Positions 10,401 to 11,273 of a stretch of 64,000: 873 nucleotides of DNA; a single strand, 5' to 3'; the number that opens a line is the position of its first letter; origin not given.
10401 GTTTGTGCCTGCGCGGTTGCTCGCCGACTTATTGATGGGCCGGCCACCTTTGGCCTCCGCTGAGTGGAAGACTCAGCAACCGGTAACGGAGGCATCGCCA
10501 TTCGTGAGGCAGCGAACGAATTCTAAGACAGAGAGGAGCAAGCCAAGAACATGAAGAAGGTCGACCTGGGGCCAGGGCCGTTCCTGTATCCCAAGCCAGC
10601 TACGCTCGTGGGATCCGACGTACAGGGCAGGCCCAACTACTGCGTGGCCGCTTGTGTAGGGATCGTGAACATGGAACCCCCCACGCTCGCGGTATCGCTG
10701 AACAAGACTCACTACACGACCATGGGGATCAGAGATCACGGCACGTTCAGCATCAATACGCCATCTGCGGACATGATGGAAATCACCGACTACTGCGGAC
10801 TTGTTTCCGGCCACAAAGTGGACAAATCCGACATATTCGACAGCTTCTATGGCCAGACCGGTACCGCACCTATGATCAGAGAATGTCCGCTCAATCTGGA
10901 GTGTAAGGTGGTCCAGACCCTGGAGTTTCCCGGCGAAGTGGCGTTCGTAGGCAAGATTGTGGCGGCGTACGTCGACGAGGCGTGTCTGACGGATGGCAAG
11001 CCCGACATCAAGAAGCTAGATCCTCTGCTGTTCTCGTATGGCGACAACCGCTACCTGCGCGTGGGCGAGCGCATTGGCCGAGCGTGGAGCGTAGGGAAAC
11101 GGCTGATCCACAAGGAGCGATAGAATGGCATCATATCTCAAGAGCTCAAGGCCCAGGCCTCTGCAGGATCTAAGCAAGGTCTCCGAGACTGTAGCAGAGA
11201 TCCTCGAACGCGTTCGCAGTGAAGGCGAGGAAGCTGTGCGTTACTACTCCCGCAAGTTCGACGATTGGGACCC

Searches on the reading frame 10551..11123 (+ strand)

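Call 54: search_protein_families(library=pfam, proteins=[window:10551-11123:+], max_evalue=0.00001)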
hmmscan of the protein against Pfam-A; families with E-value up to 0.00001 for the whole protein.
window:10551-11123:+ (190 aa): 1 family
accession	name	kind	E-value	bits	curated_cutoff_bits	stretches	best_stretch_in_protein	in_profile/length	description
PF01613.24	Flavin_Reduct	-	9.2e-25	88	27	1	13-160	4-143/153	Flavin reductase like domain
